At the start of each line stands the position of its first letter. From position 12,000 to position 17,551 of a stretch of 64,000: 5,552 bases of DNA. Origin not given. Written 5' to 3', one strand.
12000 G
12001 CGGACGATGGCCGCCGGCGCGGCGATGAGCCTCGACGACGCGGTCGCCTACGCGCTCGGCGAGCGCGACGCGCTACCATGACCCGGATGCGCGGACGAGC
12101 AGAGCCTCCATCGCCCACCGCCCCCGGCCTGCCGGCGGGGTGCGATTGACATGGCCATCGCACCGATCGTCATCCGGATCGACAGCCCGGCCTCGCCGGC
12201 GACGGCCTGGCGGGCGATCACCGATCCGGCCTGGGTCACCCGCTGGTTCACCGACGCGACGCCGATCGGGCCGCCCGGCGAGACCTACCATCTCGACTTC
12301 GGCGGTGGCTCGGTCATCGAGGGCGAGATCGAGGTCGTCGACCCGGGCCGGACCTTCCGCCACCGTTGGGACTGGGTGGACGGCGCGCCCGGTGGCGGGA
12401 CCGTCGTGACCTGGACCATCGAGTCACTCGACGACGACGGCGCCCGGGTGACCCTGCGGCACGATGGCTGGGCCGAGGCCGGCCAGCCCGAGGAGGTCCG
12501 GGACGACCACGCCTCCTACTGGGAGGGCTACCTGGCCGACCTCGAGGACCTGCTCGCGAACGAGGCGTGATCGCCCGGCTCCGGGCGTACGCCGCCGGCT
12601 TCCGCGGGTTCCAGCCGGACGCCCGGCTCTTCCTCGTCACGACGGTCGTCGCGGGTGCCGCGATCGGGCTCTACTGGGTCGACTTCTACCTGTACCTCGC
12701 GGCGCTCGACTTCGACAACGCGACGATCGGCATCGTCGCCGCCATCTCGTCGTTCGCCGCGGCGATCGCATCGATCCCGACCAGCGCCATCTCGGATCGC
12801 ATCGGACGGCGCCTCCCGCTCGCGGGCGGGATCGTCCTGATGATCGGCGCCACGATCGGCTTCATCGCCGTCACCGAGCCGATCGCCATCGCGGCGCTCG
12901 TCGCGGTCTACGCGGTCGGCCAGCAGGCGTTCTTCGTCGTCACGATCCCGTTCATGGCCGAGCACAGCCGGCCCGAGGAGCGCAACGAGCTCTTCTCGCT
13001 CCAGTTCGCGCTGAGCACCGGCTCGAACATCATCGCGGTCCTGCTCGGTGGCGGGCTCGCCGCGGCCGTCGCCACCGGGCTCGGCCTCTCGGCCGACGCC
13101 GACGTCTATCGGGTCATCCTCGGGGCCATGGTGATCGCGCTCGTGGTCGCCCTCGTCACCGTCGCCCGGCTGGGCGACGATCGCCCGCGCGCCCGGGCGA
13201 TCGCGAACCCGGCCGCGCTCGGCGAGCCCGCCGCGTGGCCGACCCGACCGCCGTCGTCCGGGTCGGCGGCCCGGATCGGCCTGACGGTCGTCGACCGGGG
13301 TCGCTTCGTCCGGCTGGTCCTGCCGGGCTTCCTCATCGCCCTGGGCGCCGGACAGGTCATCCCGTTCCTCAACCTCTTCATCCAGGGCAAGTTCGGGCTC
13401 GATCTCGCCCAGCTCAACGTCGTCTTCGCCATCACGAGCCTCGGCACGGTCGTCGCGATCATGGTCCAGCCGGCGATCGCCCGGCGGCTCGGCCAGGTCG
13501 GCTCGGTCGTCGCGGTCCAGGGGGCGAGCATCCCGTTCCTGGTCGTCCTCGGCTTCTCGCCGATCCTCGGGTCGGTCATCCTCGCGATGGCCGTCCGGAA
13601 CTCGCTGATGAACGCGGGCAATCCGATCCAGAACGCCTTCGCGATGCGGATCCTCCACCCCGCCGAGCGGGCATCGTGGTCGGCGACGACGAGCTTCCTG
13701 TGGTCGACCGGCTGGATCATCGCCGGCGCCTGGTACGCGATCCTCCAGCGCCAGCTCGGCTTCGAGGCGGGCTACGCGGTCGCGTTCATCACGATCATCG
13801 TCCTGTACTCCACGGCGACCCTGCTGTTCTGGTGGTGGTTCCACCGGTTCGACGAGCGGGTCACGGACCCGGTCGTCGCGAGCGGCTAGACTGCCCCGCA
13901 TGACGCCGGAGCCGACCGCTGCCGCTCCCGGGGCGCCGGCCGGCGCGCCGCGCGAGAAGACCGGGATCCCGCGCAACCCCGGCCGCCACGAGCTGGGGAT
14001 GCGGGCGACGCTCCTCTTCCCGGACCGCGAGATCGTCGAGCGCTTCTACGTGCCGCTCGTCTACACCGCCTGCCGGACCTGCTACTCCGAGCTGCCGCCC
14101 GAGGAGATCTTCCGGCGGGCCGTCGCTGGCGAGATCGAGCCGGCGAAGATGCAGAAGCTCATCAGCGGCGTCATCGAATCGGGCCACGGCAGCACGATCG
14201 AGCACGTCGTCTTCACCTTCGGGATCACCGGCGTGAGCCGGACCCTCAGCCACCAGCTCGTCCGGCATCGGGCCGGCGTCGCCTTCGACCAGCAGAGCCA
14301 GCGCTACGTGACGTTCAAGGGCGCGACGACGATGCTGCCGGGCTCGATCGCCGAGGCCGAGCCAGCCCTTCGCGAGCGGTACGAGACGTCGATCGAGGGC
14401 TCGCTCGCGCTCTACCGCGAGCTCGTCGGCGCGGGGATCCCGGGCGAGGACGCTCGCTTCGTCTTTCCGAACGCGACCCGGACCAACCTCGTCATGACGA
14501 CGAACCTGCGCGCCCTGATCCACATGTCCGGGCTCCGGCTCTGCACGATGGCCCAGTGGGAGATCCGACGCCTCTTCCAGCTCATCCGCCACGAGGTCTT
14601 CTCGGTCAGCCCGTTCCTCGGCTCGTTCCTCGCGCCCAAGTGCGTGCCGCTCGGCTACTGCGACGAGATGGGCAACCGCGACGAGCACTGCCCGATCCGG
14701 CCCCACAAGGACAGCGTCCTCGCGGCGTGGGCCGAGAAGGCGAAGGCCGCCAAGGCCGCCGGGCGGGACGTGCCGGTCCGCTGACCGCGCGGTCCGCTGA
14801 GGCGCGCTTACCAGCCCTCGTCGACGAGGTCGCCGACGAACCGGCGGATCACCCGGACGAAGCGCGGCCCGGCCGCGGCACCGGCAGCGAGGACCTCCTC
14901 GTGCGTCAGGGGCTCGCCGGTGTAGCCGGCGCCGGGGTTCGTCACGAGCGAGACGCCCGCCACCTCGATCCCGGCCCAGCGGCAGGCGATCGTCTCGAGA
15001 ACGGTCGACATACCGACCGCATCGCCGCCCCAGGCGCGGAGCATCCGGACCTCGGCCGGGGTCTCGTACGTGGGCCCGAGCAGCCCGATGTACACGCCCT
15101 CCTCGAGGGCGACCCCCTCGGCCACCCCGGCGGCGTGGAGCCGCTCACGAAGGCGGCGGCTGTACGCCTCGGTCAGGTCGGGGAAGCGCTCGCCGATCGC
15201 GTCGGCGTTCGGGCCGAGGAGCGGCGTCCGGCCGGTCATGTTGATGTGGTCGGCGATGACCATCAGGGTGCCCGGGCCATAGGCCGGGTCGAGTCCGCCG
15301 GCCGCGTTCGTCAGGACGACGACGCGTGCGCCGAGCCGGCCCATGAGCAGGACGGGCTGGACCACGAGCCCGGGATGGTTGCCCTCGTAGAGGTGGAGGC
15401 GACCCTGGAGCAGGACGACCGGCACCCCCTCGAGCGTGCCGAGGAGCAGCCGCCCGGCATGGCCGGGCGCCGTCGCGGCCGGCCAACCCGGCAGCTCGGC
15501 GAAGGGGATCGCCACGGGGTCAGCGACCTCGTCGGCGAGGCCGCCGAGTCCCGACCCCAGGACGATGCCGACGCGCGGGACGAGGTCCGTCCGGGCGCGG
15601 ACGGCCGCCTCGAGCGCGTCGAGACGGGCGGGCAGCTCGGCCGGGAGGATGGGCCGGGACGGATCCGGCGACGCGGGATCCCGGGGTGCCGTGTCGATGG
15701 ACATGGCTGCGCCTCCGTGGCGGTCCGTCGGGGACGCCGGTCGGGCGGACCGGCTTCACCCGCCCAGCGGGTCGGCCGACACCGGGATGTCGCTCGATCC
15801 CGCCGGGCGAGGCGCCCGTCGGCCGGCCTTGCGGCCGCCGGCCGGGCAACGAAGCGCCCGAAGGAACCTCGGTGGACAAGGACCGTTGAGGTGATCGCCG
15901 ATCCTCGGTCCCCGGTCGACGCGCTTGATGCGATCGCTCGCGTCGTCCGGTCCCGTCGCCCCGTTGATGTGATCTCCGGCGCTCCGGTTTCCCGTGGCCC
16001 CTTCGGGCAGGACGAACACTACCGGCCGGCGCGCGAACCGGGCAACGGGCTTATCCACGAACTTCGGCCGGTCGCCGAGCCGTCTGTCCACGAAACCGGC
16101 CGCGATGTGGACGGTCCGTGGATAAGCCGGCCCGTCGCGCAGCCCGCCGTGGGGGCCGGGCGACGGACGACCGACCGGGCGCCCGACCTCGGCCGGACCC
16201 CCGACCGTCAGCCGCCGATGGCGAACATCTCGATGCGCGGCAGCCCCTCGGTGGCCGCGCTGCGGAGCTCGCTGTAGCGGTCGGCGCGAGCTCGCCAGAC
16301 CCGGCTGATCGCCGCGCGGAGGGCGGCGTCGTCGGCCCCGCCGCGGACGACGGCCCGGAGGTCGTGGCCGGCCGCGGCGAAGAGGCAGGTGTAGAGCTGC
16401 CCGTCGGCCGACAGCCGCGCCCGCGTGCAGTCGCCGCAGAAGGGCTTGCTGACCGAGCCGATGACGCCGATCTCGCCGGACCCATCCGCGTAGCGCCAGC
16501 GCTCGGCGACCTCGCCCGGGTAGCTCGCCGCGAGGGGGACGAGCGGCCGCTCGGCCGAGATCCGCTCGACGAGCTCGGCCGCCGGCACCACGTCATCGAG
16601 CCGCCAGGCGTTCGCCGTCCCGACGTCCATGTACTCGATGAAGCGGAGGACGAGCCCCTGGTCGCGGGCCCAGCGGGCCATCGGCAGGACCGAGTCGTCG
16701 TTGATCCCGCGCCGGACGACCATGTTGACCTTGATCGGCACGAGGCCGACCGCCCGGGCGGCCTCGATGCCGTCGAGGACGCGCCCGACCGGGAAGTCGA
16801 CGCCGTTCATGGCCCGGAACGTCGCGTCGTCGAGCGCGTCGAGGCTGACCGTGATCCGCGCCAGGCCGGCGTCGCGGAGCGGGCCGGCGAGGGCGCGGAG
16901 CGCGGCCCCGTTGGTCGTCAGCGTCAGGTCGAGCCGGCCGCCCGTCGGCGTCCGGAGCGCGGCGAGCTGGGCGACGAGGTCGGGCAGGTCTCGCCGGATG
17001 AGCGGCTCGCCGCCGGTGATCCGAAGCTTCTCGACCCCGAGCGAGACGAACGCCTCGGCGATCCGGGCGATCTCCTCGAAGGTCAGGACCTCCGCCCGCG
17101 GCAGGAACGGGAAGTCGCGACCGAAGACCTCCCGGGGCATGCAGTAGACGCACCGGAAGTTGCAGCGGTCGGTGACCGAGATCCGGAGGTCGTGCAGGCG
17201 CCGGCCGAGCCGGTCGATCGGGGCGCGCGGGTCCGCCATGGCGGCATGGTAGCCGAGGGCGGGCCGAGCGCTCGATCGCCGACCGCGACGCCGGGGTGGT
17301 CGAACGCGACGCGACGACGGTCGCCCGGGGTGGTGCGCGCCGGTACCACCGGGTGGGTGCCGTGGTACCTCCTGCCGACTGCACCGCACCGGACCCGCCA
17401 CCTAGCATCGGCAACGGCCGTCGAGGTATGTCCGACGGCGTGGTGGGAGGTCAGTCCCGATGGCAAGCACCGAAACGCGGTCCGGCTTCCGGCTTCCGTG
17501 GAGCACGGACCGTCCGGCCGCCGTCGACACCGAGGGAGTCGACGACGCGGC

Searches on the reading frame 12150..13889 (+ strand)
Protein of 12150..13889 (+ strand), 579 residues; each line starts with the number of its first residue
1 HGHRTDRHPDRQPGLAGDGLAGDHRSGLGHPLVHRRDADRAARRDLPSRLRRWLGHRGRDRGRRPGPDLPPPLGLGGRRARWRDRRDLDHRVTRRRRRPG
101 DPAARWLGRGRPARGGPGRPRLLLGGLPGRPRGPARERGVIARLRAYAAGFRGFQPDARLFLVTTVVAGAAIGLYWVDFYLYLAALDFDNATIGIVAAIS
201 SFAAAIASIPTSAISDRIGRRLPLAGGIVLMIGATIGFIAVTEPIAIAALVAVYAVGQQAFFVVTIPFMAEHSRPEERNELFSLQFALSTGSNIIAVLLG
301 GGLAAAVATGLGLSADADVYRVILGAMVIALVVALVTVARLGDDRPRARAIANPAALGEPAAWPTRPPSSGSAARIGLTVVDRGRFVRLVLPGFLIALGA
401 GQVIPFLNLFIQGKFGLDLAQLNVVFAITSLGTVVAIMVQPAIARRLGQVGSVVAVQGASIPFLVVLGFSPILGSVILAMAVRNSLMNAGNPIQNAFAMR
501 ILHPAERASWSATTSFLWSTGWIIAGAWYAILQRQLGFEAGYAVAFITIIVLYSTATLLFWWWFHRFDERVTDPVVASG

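Call 93: search_protein_families(library=pfam, proteins=[window:12150-13889:+], max_evalue=0.0001)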
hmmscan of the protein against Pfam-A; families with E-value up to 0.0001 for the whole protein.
window:12150-13889:+ (579 aa): 2 families
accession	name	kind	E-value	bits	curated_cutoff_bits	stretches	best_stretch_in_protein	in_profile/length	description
PF07690.21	MFS_1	-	1.6e-25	90.2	33.4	1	162-525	2-346/347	Major Facilitator Superfamily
PF12832.13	MFS_1_like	-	1.4e-07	31.4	25.2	0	180-267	23-114/373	MFS_1 like family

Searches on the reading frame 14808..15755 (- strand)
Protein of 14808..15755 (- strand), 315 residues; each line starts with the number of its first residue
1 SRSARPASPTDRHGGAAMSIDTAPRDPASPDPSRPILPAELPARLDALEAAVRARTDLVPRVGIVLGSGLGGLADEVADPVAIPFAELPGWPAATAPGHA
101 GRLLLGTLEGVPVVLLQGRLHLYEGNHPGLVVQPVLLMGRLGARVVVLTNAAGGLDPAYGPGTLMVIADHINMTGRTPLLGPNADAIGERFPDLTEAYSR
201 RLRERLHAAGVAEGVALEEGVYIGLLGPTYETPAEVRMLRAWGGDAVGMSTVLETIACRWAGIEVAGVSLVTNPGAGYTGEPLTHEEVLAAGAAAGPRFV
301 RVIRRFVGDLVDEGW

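Call 93: search_protein_families(library=pfam, proteins=[window:14808-15755:-], max_evalue=0.0001)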
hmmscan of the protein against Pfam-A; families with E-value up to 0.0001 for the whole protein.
window:14808-15755:- (315 aa): 1 family
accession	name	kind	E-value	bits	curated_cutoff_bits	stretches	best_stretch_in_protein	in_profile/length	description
PF01048.26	PNP_UDP_1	-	1e-51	176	25.1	1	61-307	1-232/233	Phosphorylase superfamily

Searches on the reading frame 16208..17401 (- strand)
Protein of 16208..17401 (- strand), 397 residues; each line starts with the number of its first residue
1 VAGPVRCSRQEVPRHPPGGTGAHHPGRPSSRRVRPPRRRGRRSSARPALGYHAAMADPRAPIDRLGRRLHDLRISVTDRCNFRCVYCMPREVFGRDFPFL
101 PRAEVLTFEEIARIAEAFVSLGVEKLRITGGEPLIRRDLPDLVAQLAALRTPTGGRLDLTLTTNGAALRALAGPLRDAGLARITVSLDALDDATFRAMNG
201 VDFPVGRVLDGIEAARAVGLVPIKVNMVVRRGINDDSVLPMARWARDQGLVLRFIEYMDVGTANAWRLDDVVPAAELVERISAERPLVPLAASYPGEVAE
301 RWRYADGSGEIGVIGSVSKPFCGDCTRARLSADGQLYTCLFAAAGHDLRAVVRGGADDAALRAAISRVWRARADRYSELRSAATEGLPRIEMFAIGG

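Call 93: search_protein_families(library=pfam, proteins=[window:16208-17401:-], max_evalue=0.0001)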
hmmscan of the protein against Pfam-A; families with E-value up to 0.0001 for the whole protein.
window:16208-17401:- (397 aa): 2 families
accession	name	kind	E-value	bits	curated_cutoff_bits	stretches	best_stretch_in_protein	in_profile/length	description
PF06463.18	Mob_synth_C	-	5.4e-37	127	37.4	1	251-377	2-127/128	Molybdenum Cofactor Synthesis C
PF04055.27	Radical_SAM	-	1.7e-32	113.3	29.5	1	74-245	1-166/166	Radical SAM superfamily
